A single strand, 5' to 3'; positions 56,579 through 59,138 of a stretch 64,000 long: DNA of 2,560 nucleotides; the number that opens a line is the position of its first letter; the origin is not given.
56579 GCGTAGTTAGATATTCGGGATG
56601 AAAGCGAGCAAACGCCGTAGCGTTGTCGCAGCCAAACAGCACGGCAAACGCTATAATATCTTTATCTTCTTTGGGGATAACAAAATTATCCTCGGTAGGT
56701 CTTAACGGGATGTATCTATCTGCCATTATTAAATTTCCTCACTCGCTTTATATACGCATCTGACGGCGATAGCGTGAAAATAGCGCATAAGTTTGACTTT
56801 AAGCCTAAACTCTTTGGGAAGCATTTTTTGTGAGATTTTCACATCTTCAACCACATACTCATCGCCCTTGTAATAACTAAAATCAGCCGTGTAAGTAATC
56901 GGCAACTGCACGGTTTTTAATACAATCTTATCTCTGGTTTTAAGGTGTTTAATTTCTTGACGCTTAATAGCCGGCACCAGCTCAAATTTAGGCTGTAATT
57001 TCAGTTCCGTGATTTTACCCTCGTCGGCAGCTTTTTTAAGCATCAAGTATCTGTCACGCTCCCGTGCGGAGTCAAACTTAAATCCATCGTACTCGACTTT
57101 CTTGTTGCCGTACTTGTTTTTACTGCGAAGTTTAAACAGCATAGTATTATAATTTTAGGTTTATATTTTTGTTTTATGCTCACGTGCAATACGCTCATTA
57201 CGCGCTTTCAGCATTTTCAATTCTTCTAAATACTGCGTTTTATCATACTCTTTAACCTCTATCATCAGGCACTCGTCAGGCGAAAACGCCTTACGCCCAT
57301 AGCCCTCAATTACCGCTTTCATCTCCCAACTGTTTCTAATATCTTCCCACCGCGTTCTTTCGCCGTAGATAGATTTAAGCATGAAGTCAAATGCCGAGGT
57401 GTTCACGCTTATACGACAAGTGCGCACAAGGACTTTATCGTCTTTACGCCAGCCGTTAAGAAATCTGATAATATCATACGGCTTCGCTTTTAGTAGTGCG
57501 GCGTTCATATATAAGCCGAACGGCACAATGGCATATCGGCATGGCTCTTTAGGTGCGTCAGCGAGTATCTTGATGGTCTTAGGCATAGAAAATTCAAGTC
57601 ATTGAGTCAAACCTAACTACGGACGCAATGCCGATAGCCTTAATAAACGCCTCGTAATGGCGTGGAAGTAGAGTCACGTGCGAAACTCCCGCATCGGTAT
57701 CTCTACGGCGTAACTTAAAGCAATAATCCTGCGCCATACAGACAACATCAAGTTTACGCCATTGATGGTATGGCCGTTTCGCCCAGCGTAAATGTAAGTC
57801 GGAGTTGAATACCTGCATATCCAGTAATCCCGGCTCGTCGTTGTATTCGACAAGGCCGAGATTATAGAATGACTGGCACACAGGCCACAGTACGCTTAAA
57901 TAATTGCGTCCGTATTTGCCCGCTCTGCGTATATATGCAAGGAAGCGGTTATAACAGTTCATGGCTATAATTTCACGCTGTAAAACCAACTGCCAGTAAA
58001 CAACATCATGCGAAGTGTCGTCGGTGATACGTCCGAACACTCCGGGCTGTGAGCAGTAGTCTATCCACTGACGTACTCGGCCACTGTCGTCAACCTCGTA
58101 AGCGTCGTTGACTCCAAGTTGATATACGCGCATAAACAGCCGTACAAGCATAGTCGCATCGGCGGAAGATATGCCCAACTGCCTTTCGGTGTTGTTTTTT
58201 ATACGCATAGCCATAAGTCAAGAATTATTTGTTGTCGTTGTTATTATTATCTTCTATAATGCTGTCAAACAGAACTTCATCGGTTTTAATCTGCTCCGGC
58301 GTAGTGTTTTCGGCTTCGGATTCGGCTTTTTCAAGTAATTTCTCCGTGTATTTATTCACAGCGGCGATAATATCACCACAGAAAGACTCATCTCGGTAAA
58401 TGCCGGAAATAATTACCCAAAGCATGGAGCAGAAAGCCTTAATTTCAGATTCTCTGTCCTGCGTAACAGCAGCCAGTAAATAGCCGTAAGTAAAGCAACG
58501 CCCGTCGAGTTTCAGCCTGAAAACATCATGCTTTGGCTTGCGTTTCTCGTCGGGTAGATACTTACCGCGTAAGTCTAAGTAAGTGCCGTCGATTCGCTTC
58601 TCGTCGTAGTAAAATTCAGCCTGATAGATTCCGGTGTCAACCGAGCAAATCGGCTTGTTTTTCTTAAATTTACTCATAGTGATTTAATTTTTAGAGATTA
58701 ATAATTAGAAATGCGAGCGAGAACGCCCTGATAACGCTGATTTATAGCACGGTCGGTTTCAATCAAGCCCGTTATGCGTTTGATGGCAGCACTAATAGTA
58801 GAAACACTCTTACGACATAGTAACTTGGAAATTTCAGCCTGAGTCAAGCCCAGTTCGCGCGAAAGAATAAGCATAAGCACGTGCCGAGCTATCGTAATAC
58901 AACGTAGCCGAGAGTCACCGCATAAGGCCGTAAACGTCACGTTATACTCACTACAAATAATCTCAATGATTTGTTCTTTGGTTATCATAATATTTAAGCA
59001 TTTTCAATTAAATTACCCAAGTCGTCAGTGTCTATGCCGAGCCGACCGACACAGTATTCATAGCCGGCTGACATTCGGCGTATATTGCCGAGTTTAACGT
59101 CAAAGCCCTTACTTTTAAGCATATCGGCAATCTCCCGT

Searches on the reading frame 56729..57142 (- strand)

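Call 11: search_protein_families(library=pfam, proteins=[window:56729-57142:-], max_evalue=0.01)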
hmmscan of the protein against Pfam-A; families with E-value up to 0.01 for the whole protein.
window:56729-57142:- (137 aa): 1 family
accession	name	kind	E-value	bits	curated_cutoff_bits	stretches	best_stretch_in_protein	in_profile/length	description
PF06356.17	DUF1064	-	3.7e-18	66.5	24.7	1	9-121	2-99/117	Protein of unknown function (DUF1064)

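Call 12: search_protein_families(library=phrogs, proteins=[window:56729-57142:-], max_evalue=0.01)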
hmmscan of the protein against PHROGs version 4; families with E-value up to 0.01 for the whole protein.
window:56729-57142:- (137 aa): 3 families
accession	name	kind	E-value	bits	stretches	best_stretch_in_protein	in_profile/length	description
phrog_190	-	DNA, RNA and nucleotide metabolism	2.1e-34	120.4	1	7-132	174-283/338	Holliday junction resolvase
phrog_31719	-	unknown function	2.6e-10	41.1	1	9-62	2-55/65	-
phrog_32087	-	unknown function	7e-09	36.9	1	81-129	16-66/67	-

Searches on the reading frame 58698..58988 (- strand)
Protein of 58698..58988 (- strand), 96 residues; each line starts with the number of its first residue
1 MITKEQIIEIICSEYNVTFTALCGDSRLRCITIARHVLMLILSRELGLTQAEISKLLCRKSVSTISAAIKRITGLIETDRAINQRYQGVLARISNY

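Call 11: search_protein_families(library=pfam, proteins=[window:58698-58988:-], max_evalue=0.01)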
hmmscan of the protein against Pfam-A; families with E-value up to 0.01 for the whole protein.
window:58698-58988:- (96 aa): 3 families
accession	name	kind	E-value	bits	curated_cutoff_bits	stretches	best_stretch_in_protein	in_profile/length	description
PF08299.17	Bac_DnaA_C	-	1.3e-12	48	31.5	1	5-72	2-69/69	Bacterial dnaA protein helix-turn-helix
PF13384.12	HTH_23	-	0.0031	17.7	24.6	1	38-72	9-41/50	Homeodomain-like domain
PF01381.28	HTH_3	-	0.0087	16.5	23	0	45-67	7-28/55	Helix-turn-helix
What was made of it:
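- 58698..58988 (-): Small DnaA domain-IV (Bac_DnaA_C) DNA-binding protein. Pfam E=1.3e-12 (call 11).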

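Call 12: search_protein_families(library=phrogs, proteins=[window:58698-58988:-], max_evalue=0.01)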
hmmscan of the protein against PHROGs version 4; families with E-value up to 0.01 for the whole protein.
window:58698-58988:- (96 aa): 0 families

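Call 79: search_protein_families(library=ncbifam, proteins=[window:58698-58988:-], max_evalue=0.01)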
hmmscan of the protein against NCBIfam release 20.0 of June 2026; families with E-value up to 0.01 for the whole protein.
window:58698-58988:- (96 aa): 3 families
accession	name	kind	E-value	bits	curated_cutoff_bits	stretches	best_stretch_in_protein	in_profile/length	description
TIGR00362.1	DnaA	equivalog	7e-14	51.7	343.9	1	2-91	346-435/437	chromosomal replication initiator protein DnaA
NF001154.0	PRK00149.3-3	equivalog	1.8e-13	50.3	410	1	2-87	366-452/462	chromosomal replication initiator protein DnaA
NF009087.0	PRK12422.1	equivalog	4.5e-05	22.8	657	1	2-94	352-444/455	chromosomal replication initiator protein DnaA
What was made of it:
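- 58698..58988 (-): TIGR00362 DnaA matches the C-terminal part only (call 79).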
